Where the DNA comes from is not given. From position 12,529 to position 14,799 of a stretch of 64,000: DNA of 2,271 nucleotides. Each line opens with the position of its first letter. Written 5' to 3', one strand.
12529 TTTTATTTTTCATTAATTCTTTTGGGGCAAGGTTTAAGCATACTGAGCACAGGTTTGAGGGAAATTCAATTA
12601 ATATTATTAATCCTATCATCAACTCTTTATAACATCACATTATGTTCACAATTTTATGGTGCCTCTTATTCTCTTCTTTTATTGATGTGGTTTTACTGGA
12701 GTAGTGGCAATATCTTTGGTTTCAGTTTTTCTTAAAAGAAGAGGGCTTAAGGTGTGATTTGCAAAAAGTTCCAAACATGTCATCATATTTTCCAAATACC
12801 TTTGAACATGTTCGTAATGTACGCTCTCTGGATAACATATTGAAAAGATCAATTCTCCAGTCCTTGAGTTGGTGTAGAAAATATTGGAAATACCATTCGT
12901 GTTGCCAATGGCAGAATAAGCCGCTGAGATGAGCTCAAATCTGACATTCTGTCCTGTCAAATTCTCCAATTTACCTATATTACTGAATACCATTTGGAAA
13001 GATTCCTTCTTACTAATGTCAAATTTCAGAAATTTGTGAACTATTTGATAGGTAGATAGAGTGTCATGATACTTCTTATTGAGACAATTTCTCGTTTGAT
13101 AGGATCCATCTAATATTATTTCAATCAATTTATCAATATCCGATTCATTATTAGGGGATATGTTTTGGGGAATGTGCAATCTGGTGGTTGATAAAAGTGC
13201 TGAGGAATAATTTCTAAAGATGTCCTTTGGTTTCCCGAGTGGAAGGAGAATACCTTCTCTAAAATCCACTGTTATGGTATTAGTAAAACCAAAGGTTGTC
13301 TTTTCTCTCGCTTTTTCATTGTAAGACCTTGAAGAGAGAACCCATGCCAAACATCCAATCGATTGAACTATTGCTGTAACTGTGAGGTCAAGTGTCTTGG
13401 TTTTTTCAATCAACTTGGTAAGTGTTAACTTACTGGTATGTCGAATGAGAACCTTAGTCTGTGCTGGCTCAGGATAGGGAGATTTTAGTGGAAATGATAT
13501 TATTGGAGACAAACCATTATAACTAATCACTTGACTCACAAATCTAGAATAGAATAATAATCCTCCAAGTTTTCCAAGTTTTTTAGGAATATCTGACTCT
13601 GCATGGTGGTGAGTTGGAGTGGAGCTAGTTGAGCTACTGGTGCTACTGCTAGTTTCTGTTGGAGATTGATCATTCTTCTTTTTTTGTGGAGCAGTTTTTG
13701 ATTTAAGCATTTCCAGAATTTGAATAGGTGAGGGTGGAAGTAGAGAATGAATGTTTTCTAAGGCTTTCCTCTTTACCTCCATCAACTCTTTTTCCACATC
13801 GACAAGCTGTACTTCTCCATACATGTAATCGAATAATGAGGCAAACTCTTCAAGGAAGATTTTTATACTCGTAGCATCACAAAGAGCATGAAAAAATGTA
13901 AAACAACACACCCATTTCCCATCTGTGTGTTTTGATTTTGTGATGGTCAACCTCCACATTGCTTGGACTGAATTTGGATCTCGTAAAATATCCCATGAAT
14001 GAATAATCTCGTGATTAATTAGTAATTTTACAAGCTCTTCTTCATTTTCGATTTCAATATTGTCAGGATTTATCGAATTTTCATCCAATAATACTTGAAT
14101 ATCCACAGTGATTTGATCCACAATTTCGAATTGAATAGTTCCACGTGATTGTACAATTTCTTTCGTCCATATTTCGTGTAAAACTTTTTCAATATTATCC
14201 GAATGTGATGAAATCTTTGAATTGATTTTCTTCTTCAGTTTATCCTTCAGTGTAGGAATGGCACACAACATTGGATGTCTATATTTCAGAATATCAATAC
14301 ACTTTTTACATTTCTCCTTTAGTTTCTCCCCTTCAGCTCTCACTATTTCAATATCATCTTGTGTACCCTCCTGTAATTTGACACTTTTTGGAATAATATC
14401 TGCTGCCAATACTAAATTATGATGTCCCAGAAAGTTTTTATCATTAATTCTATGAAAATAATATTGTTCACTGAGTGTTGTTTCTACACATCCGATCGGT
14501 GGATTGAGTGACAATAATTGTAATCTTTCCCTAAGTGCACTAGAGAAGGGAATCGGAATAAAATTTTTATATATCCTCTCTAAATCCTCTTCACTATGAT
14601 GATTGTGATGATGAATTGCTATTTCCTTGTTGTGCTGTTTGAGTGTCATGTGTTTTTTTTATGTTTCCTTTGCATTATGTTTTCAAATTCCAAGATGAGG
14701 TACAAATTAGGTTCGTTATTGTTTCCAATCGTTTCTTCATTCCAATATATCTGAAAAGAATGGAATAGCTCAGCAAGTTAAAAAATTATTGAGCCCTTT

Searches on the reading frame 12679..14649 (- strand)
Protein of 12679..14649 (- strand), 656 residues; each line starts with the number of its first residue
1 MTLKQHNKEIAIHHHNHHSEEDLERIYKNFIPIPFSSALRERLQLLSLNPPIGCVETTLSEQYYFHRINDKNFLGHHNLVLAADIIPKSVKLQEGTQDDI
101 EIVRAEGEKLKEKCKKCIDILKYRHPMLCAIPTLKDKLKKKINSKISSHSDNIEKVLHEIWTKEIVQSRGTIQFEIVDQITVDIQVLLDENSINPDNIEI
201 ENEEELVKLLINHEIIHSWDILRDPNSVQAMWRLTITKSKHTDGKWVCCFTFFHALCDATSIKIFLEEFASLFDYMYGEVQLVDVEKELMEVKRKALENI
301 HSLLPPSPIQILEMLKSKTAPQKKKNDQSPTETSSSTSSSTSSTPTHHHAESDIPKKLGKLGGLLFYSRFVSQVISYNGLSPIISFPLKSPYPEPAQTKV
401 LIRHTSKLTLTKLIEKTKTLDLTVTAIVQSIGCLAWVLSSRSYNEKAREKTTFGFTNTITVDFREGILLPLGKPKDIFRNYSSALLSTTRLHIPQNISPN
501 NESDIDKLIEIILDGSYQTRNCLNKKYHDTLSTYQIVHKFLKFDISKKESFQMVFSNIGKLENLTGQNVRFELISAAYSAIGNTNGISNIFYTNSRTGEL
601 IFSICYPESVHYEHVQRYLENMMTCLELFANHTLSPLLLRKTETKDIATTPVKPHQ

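Call 18: find_encoding_contigs(protein=window:12679-14649:-, flank=10000, max_places=2)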
Protein window:12679-14649:- (656 aa): no gene with exactly this product is on record in the collection.
